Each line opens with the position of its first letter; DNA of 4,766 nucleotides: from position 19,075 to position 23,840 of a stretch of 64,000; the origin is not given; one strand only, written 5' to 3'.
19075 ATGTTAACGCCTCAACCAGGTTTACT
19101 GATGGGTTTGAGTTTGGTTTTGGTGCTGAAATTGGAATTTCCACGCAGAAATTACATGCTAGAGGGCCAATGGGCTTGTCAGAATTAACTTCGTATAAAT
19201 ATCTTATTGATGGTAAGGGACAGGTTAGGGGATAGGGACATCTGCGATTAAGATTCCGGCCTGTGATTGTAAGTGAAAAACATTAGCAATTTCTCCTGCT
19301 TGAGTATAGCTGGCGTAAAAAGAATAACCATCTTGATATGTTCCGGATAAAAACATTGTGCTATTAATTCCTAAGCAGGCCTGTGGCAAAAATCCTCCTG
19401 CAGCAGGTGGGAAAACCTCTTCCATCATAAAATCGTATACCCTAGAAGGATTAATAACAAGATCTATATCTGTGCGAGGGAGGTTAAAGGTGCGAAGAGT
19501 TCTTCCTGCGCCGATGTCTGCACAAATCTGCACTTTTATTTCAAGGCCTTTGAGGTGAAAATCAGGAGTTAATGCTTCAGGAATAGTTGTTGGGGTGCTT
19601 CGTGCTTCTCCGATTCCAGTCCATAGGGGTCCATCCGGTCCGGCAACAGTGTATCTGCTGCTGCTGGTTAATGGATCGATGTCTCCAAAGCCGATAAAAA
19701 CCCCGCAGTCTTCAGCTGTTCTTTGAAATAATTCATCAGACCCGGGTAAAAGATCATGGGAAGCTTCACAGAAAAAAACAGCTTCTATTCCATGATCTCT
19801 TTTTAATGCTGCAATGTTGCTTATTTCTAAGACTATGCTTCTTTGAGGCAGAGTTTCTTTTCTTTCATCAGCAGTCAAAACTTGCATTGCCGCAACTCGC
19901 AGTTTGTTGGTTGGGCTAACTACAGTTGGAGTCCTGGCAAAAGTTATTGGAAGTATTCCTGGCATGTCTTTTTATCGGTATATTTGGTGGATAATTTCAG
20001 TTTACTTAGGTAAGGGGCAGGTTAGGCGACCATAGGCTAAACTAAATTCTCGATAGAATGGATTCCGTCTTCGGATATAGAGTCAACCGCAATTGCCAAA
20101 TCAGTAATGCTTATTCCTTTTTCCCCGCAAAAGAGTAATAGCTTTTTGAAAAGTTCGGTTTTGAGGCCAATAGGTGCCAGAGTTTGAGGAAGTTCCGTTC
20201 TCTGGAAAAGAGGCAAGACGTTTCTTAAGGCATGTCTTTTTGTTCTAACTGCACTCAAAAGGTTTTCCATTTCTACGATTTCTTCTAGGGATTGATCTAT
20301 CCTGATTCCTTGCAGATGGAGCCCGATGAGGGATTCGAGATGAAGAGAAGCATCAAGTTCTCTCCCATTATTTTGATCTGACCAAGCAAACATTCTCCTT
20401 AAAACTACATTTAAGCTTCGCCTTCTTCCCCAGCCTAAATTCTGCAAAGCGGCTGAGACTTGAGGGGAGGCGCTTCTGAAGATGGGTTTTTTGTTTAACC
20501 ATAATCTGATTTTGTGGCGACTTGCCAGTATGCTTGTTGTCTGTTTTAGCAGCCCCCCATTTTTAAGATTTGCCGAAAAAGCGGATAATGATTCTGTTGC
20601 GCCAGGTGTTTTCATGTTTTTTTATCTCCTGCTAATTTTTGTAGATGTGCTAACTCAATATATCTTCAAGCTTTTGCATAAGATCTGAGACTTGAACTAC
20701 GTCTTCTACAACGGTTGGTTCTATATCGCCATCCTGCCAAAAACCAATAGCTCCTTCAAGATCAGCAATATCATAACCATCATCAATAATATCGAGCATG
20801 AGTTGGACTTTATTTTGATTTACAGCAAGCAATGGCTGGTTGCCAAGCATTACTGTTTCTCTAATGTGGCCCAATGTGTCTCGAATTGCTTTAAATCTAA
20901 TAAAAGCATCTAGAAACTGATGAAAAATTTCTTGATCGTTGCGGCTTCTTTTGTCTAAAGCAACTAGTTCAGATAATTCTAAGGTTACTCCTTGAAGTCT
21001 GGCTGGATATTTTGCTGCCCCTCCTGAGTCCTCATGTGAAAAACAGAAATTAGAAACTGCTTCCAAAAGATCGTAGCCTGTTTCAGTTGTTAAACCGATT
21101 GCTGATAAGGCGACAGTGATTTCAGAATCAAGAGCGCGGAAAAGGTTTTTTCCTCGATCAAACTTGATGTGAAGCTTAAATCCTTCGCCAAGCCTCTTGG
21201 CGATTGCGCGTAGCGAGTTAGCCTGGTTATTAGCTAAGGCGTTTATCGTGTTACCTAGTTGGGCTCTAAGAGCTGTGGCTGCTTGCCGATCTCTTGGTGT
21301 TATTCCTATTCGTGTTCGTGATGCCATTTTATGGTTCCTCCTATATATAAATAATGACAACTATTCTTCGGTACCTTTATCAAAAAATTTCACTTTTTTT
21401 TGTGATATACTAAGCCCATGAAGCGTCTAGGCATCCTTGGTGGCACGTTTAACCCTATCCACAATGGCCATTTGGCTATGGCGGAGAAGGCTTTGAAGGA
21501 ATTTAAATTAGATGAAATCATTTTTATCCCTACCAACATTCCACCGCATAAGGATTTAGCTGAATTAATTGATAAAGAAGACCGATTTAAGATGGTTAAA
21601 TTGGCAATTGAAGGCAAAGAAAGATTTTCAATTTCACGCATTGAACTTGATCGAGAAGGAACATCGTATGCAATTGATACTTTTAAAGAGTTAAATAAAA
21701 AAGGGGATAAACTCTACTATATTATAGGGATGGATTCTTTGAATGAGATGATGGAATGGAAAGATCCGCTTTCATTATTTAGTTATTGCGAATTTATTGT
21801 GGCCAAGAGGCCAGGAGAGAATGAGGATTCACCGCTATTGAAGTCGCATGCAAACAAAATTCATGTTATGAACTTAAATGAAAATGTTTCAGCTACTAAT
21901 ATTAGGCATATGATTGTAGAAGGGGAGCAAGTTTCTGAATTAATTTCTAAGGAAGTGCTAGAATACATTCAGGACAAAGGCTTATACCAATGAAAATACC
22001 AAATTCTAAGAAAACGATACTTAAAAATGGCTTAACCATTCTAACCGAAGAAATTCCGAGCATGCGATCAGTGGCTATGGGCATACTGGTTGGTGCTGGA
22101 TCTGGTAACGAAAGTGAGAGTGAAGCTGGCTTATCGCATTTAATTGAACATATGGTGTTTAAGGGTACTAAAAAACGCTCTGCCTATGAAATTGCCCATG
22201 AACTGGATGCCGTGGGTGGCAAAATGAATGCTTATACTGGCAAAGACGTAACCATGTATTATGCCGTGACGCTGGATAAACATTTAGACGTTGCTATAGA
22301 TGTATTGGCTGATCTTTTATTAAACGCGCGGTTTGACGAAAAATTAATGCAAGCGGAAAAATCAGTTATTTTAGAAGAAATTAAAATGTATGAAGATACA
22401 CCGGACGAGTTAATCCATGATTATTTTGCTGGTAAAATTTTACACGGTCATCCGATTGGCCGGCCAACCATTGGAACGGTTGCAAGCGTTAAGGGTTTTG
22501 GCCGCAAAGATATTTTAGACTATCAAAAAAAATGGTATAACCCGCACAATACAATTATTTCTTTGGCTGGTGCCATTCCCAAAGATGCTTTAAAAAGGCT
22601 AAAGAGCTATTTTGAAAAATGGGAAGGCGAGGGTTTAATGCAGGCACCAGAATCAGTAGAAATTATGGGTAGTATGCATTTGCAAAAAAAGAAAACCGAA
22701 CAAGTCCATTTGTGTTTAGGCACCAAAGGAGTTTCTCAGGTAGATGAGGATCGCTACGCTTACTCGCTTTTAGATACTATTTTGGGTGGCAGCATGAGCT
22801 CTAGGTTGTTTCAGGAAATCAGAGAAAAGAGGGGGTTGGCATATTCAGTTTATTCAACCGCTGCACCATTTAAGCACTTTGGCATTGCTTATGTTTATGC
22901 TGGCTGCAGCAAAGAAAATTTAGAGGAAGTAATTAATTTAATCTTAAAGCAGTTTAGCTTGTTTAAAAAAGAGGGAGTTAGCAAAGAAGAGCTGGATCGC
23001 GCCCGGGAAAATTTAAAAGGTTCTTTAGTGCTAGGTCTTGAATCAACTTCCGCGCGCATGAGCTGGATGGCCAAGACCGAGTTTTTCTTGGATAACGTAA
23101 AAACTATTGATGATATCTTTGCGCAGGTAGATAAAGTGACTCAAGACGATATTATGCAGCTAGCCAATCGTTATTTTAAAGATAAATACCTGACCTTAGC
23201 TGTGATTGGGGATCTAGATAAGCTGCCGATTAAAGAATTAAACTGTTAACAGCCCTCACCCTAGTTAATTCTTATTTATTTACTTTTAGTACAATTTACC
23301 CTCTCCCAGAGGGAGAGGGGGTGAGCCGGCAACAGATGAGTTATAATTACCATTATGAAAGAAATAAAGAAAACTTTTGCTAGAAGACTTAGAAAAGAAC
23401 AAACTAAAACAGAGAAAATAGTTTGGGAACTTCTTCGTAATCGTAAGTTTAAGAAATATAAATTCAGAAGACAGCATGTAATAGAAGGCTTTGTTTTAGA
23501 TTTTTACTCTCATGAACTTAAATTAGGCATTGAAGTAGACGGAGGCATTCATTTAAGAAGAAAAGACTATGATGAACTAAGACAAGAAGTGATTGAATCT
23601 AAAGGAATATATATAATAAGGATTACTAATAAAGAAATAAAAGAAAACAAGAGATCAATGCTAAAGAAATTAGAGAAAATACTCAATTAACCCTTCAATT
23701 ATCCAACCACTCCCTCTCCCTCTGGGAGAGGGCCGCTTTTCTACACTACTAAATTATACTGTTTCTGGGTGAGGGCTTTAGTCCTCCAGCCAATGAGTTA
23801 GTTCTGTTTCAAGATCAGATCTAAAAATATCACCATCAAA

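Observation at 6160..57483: Eleven copies of a fixed-geometry promoter-like motif mark a dispersed set of almost entirely orphan genes, a candidate alternative-sigma regulon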

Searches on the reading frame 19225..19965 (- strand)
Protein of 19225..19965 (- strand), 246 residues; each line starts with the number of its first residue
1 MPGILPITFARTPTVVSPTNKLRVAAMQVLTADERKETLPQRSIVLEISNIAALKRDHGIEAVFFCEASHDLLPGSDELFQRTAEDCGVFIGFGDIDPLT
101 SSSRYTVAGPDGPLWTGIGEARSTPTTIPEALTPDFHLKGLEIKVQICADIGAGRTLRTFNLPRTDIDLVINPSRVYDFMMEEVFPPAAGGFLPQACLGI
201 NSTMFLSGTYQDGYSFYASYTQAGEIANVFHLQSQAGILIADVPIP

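Call 6: search_protein_families(library=pfam, proteins=[window:19225-19965:-], max_evalue=0.01)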
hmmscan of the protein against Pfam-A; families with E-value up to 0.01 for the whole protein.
window:19225-19965:- (246 aa): 0 families

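Call 48: search_protein_families(library=ncbifam, proteins=[window:19225-19965:-], max_evalue=0.01)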
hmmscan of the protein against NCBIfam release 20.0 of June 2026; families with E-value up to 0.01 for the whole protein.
window:19225-19965:- (246 aa): 0 families

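Call 49: search_protein_families(library=padloc, proteins=[window:19225-19965:-], max_evalue=0.01)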
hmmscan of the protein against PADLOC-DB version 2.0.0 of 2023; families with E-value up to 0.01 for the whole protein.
window:19225-19965:- (246 aa): 0 families

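Call 59: search_solved_structures(query=window:19225-19965:-, max_evalue=1)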
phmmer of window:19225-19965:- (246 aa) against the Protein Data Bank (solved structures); distinct sequences matched with E-value up to 1: 0.

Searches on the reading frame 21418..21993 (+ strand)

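Call 11: search_protein_families(library=pfam, max_evalue=0.0001, proteins=[window:21418-21993:+])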
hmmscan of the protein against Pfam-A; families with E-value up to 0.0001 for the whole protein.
window:21418-21993:+ (191 aa): 2 families
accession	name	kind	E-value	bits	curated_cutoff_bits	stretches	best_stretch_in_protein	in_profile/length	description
PF01467.32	CTP_transf_like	-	1.6e-28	100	21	1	6-164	1-132/133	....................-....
PF05636.17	HIGH_NTase1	-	7.3e-06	26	27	0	1-37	1-36/402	HIGH Nucleotidyl Transferase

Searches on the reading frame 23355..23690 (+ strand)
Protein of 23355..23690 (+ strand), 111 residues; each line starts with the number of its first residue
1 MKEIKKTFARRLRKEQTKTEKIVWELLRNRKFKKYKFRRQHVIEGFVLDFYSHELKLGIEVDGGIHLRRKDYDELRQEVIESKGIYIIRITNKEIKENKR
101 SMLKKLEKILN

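Call 11: search_protein_families(library=pfam, max_evalue=0.0001, proteins=[window:23355-23690:+])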
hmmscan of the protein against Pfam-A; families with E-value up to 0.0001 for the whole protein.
window:23355-23690:+ (111 aa): 2 families
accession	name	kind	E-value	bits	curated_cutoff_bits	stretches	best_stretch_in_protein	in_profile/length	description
PF04480.18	DUF559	-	5e-30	104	20.6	1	6-110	4-108/109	Protein of unknown function (DUF559)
PF18741.7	MTES_1575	-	6.3e-08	33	38.2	1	23-108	5-94/96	REase_MTES_1575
